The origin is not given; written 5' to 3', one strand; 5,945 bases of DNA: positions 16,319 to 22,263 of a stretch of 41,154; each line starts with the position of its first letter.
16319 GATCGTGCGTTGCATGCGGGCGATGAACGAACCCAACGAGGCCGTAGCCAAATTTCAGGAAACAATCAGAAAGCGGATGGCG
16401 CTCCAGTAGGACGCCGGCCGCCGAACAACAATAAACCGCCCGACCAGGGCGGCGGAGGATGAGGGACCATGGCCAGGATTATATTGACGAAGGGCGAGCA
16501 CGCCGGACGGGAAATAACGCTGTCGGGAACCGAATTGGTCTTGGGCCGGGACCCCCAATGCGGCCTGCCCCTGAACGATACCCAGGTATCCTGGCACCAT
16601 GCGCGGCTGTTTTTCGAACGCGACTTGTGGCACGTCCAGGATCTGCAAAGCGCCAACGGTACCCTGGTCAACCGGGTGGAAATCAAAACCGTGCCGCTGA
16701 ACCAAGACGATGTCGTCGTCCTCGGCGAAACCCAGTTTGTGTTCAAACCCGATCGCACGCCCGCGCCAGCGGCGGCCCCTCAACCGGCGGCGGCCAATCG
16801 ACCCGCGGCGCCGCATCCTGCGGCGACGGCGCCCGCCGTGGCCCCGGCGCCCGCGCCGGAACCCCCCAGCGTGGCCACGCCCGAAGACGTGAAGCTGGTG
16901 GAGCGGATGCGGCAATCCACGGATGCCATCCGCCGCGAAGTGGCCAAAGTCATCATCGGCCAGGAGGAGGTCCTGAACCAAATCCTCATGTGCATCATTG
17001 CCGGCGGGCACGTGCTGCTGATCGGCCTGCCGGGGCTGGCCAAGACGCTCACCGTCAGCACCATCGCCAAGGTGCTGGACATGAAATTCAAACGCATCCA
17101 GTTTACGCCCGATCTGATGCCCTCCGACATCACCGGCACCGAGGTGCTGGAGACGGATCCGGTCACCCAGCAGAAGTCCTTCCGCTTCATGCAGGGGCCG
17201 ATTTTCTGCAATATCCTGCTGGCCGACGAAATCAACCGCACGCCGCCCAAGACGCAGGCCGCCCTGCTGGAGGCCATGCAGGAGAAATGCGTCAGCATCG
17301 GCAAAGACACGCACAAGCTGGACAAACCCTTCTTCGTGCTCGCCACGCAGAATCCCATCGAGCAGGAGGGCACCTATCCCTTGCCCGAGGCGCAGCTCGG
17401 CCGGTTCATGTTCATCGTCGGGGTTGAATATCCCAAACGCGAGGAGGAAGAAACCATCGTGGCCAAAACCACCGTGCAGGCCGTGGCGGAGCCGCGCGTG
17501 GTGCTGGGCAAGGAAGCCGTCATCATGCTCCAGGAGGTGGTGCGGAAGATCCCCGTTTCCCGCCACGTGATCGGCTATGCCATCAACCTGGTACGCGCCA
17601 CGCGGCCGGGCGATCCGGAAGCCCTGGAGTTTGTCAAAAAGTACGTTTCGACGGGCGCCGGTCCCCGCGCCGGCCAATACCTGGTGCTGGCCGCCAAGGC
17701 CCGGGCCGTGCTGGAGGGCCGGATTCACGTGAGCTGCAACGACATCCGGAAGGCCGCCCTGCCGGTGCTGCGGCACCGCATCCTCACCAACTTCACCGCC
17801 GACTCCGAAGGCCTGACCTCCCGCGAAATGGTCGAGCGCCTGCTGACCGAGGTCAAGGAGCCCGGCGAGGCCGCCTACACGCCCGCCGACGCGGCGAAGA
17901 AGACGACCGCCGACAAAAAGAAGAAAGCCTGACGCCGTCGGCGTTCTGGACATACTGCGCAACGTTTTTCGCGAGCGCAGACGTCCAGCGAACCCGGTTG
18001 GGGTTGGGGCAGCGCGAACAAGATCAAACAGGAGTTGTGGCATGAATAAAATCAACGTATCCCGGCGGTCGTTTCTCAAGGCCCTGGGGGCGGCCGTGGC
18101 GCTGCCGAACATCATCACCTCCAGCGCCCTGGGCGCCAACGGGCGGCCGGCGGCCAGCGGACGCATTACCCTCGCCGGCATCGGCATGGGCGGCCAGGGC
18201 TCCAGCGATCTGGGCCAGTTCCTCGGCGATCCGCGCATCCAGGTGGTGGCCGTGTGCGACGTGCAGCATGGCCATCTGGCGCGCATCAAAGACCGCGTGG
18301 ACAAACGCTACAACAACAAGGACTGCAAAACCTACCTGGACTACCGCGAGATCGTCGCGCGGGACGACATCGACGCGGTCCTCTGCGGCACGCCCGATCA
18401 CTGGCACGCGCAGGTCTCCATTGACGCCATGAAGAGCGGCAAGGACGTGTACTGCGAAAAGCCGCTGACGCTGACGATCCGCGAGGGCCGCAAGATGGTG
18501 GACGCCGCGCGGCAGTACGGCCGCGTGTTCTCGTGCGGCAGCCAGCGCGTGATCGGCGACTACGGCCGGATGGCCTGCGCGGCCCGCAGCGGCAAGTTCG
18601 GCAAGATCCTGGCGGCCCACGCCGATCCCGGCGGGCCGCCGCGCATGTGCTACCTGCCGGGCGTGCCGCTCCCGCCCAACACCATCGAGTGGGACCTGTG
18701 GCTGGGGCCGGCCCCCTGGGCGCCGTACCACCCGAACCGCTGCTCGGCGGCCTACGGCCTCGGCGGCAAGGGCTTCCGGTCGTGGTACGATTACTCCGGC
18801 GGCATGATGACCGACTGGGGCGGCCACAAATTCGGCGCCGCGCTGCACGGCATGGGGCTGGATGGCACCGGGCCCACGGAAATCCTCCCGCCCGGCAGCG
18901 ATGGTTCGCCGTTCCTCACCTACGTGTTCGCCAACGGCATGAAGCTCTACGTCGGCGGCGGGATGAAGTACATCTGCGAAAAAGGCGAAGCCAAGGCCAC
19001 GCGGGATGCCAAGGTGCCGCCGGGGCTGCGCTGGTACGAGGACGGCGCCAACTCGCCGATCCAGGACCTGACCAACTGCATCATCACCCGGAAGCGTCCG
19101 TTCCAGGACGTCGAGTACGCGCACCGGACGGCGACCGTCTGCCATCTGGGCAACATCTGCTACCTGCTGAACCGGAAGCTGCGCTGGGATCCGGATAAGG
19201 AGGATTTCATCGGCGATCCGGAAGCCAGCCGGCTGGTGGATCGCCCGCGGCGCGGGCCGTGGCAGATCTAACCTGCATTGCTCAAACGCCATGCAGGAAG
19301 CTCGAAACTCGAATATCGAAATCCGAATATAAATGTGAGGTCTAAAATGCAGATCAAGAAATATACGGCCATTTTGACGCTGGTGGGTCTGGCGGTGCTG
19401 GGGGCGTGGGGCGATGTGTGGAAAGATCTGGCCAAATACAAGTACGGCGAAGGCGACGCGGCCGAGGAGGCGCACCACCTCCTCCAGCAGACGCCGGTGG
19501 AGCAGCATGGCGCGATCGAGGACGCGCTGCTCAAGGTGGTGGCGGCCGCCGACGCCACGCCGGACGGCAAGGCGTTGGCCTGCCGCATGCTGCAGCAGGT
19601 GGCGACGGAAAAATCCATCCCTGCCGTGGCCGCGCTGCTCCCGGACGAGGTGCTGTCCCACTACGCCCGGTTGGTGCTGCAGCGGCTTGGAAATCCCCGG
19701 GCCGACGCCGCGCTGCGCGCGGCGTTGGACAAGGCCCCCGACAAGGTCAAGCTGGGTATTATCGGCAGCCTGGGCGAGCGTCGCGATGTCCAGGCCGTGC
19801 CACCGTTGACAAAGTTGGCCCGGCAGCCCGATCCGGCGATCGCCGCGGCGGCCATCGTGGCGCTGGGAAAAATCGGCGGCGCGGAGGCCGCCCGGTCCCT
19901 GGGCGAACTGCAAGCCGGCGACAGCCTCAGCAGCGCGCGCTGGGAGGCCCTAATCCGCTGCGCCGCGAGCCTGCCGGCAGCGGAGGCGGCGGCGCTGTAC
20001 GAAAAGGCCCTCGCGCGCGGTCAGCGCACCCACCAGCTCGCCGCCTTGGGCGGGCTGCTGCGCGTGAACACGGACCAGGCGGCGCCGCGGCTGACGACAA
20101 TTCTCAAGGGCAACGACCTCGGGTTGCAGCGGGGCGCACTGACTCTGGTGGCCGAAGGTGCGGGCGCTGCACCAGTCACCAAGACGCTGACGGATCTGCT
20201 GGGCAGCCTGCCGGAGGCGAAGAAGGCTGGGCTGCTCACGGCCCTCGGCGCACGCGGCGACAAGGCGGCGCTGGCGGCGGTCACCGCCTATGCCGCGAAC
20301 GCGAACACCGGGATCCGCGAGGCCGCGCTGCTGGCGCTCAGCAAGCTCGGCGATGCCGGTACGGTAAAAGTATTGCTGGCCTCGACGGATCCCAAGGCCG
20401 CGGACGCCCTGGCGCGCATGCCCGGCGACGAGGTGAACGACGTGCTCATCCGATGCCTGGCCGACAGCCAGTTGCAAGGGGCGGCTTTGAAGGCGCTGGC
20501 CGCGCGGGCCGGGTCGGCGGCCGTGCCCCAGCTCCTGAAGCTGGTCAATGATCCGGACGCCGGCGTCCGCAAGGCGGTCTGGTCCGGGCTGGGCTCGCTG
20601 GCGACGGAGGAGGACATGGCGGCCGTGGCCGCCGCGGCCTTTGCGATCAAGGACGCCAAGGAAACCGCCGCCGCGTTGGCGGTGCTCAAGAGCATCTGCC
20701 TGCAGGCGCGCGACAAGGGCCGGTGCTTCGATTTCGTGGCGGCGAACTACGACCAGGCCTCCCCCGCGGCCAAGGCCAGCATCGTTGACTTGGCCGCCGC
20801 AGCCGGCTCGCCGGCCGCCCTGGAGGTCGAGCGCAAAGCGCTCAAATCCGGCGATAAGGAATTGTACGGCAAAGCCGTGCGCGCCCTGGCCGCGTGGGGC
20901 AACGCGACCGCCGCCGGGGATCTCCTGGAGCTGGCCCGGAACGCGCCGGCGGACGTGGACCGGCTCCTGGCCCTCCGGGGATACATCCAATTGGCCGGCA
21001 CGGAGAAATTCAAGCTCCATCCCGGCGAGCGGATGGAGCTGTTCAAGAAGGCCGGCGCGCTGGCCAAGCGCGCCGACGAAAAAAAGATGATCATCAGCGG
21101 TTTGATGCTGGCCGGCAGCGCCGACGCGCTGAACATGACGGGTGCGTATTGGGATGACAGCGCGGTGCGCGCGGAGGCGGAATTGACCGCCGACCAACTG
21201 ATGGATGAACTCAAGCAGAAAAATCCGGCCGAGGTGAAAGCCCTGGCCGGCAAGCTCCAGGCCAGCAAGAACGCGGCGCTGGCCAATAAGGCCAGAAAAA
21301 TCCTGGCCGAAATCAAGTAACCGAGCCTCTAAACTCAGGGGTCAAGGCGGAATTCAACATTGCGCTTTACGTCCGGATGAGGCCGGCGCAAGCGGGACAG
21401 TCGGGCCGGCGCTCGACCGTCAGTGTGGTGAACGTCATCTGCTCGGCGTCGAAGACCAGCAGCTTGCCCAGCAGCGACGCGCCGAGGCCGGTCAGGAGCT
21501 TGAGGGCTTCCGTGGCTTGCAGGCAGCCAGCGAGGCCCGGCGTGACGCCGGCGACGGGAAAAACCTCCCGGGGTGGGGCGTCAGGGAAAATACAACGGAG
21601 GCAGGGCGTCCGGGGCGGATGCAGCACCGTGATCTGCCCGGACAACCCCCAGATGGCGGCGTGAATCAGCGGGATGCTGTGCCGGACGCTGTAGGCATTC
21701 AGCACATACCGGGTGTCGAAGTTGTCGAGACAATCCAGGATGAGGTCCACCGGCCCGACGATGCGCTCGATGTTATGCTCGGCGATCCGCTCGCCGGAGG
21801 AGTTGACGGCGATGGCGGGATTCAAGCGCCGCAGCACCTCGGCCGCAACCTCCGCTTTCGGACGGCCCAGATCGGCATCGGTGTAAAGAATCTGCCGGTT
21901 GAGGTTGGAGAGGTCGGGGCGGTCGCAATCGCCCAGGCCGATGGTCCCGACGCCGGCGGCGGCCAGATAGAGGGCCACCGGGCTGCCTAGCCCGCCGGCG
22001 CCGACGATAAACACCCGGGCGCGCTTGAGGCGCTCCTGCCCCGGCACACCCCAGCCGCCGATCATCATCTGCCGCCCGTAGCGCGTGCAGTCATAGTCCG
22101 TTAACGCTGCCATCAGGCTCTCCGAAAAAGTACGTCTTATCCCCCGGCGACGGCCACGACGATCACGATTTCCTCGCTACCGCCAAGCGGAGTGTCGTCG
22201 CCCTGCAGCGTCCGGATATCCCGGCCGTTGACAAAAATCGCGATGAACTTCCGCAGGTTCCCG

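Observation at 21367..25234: Self-contained thioamidation-type cassette: TfuA-YcaO fusion + GG sulfur carrier + E1 enzyme, no precursor gene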

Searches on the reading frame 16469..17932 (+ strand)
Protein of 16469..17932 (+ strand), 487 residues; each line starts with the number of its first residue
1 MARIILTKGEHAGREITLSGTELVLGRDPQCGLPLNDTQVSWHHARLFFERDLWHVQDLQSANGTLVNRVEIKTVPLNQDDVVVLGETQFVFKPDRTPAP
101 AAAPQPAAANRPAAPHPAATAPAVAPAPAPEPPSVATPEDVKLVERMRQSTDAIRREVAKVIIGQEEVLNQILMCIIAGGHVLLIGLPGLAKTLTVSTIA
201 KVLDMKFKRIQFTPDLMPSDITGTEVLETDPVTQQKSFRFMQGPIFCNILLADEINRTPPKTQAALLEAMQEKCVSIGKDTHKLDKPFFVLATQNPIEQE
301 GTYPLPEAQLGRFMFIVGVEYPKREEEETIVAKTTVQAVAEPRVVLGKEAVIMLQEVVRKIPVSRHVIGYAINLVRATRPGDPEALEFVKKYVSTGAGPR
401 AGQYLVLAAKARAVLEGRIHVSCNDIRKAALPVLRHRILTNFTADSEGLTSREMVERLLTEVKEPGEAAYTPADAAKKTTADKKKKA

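Call 8: search_protein_families(library=pfam, proteins=[window:16469-17932:+], max_evalue=0.001)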
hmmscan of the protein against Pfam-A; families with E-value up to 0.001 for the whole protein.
window:16469-17932:+ (487 aa): 9 families
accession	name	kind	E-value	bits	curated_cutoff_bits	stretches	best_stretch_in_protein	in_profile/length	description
PF07726.17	AAA_3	-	5e-62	208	27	1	181-315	1-131/131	ATPase family associated with various cellular activities (AAA)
PF16697.10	Yop-YscD_cpl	-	2.7e-18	66.5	33.2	1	8-94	4-92/94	Inner membrane component of T3SS, cytoplasmic domain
PF00498.31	FHA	-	1.5e-15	57.8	20.7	1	24-86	2-67/67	FHA domain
PF17863.7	AAA_lid_2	-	2.7e-15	56.3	22.7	1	390-457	6-73/74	AAA lid domain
PF07728.20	AAA_5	-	3.7e-11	43.6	22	1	181-303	1-129/139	AAA domain (dynein-related subfamily)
PF20030.5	bpMoxR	-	4.4e-10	39.4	27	1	154-331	6-178/205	MoxR domain in the MoxR-vWA-beta-propeller ternary systems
PF00493.29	MCM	-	4.8e-06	26.3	23.3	1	151-298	29-175/224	MCM P-loop domain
PF00004.35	AAA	-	3e-05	24.9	21.2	1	182-316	1-126/131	ATPase family associated with various cellular activities (AAA)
PF05496.18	RuvB_N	-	0.00059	20.1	27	0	162-209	9-63/159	Holliday junction DNA helicase RuvB P-loop domain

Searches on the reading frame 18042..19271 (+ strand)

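Call 9: search_protein_families(library=pfam, proteins=[window:18042-19271:+], max_evalue=0.001)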
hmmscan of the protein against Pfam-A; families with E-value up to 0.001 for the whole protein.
window:18042-19271:+ (409 aa): 3 families
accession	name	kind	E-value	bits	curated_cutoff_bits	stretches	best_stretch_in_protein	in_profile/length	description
PF19051.5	GFO_IDH_MocA_C2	-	4.5e-22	79.2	23.3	2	339-409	184-254/254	Oxidoreductase family, C-terminal alpha/beta domain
PF01408.29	GFO_IDH_MocA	-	4.8e-18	66.4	24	1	47-166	6-119/120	Oxidoreductase family, NAD-binding Rossmann fold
PF10518.14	TAT_signal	-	0.00016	21.9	22.7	1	5-21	1-17/21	TAT (twin-arginine translocation) pathway signal sequence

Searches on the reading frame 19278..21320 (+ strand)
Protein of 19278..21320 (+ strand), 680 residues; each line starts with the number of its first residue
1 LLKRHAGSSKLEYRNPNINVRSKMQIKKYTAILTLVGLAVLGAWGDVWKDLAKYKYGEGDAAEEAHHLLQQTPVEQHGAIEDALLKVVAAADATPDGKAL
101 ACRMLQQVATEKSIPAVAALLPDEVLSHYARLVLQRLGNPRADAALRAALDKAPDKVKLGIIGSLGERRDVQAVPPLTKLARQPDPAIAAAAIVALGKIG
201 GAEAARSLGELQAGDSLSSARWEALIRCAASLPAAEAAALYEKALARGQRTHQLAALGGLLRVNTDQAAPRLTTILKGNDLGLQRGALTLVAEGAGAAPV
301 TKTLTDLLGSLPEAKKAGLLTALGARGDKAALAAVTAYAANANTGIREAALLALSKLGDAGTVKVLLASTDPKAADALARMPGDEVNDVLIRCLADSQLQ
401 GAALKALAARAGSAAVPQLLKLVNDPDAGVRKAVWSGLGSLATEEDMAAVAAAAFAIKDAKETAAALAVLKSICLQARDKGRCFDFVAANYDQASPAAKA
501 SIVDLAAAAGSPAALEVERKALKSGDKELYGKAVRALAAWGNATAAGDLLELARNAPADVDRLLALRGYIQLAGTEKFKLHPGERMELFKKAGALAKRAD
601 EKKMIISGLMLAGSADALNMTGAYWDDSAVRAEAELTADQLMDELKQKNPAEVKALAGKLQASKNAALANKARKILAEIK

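Call 3: search_protein_families(library=pfam, proteins=[window:19278-21320:+], max_evalue=0.01)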
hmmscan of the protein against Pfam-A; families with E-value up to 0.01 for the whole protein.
window:19278-21320:+ (680 aa): 5 families
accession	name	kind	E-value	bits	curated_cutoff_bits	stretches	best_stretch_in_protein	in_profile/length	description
PF13646.12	HEAT_2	-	4.6e-31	107.4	27.7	5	149-224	7-83/88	HEAT repeats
PF02985.28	HEAT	-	1.6e-08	34.5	23.5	1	416-442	2-28/31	HEAT repeat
PF00514.29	Arm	-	0.00024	21.5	20.6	0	171-198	11-38/41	Armadillo/beta-catenin-like repeat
PF13513.12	HEAT_EZ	-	0.0037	18.2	27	0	172-199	28-55/55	HEAT-like repeat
PF11838.14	ERAP1_C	-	0.0098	15.8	38.2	1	394-494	163-263/318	ERAP1-like C-terminal domain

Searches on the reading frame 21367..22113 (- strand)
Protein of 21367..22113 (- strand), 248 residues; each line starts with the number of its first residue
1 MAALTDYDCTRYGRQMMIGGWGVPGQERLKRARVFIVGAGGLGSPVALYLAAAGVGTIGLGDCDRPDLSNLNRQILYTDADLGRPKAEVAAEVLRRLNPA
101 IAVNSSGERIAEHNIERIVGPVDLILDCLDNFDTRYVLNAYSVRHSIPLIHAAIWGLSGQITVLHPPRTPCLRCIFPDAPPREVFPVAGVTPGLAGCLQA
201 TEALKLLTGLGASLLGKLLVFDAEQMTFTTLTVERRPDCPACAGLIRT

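Call 3: search_protein_families(library=pfam, proteins=[window:21367-22113:-], max_evalue=0.01)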
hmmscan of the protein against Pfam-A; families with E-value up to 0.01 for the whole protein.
window:21367-22113:- (248 aa): 1 family
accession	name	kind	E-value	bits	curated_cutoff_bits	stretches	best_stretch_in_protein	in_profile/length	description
PF00899.27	ThiF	-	1.1e-75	254.2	28.1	1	12-241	1-238/238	ThiF family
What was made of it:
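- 21367..22113 (-): ThiF/MoeB-type E1 adenylyltransferase, 248 aa, with GAGGLG and two CxxC pairs. It has no rhodanese domain. PF00899, E 1e-75 (call 3).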

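Call 4: search_protein_families(library=ncbifam, proteins=[window:21367-22113:-], max_evalue=0.01)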
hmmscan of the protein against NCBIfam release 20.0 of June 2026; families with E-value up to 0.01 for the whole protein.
window:21367-22113:- (248 aa): 25 families
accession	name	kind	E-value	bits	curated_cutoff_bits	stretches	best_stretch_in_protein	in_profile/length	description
NF006444.0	PRK08762.1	equivalog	7.7e-85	284.8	449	1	4-243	120-368/387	molybdopterin-synthase adenylyltransferase MoeB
NF047750.1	SAMPActivE1UbaA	equivalog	3.5e-73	246.3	450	1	8-243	9-249/270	SAMP-activating enzyme E1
NF004281.0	PRK05690.1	subfamily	3.8e-72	242.5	266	1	2-243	3-249/250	molybdopterin-synthase adenylyltransferase MoeB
NF006204.0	PRK08328.1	equivalog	3.2e-68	229.8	339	1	4-229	2-227/231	hypothetical protein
NF005902.0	PRK07878.1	equivalog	7.1e-66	222.7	647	1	3-246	14-267/392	adenylyltransferase/sulfurtransferase MoeZ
TIGR02356.1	adenyl_thiF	equivalog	4.3e-63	212.4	275.25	1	11-207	1-203/203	thiazole biosynthesis adenylyltransferase ThiF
NF004111.0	PRK05600.1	equivalog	5.7e-60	203.4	437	1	1-242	11-261/371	ThiF family adenylyltransferase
NF005646.0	PRK07411.1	equivalog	3.9e-58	197.4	633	1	4-246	11-259/390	molybdopterin-synthase adenylyltransferase MoeB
TIGR02355.1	moeB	equivalog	7.2e-56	189.3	376.55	1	9-242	2-240/240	molybdopterin-synthase adenylyltransferase MoeB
NF009123.0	PRK12475.1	subfamily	5.9e-44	150.7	510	1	11-243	4-244/338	MoeB/ThiF family adenylyltransferase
NF006395.0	PRK08644.1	equivalog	7.1e-29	101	159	1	25-153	24-153/215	sulfur carrier protein ThiS adenylyltransferase ThiF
NF006077.0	PRK08223.1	equivalog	1.1e-27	96.8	266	1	22-166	19-165/296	hypothetical protein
TIGR02354.1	thiF_fam2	equivalog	8.7e-24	84.5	152.2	1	27-139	17-128/200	thiamine biosynthesis protein ThiF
NF011424.0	PRK14851.1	subfamily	4.7e-19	67.9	1170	1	18-166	30-180/679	hypothetical protein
NF011696.0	PRK15116.1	equivalog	6.8e-18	65.3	304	1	26-161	25-159/268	tRNA cyclic N6-threonylcarbamoyladenosine(37) synthase TcdA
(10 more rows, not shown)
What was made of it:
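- On Housekeeping MoeB / ThiF / UbaA equivalogs: UbaA scores 246 against 450 (call 4).
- Closest known: ThiS-ThiF / MoaD-MoeB sulfur-carrier systems. Different: It is below all equivalog cut-offs (call 4).
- All these hits are well below the equivalog cut-offs (call 4).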

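Call 89: search_solved_structures(query=window:21367-22113:-, max_evalue=1e-20)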
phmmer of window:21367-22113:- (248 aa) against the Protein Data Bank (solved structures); distinct sequences matched with E-value up to 1e-20: 29.
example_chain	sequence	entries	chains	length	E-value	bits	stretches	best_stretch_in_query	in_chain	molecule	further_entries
1zfn_A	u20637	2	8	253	1.2e-54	188.6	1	3-244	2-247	Adenylyltransferase thiF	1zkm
1zud_1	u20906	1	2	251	2.3e-54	187.7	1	5-244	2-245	Adenylyltransferase thiF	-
1jw9_B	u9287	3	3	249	1.6e-49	171.8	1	1-243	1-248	MOLYBDOPTERIN BIOSYNTHESIS MOEB PROTEIN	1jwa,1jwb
6z6s_DDD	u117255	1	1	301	2.6e-35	125.3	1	4-208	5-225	Adenylyltransferase and sulfurtransferase uba4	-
6yuc_D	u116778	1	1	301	2.6e-35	125.3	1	4-208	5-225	Adenylyltransferase and sulfurtransferase uba4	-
6yub_B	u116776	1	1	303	4.2e-35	124.6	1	4-208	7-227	Adenylyltransferase and sulfurtransferase uba4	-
6yub_A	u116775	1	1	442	1.5e-34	122.8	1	4-208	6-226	Adenylyltransferase and sulfurtransferase uba4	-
8se9_A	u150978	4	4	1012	9.1e-31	110.4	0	10-179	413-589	Ubiquitin-like modifier-activating enzyme 7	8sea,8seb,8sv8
8oif_A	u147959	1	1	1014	9.1e-31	110.4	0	10-179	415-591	Ubiquitin-like modifier-activating enzyme 7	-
9qgg_B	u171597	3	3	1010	6.1e-28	101.2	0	11-187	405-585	E1 ubiquitin-activating enzyme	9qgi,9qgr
9jtc_A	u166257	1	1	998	3.3e-27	98.7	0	11-171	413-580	UBA7 protein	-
5tr4_A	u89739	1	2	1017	3.4e-24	88.9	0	10-174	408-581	Ubiquitin-activating enzyme E1 1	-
6dc6_A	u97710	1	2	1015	1.1e-23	87.3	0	11-189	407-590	Ubiquitin-like modifier-activating enzyme 1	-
5l6h_A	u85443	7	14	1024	1.2e-23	87.1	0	10-174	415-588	Ubiquitin-activating enzyme E1 1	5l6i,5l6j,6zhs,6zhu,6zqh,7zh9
4nnj_A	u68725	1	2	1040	1.3e-23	87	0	10-174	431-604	Ubiquitin-activating enzyme E1 1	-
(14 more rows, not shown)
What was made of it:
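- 21367..22113 (-): E. coli ThiF 1zfn, E 1e-54; MoeB 1jw9, E 2e-49 (call 89).
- On ThiF/MoeB E1 (PF00899): 1zfn, E 1e-54 (call 89).
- The closest solved E1s are bacterial ThiF and MoeB (call 89). ThiF resembles E. coli ThiF and MoeB (calls 4, 89).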
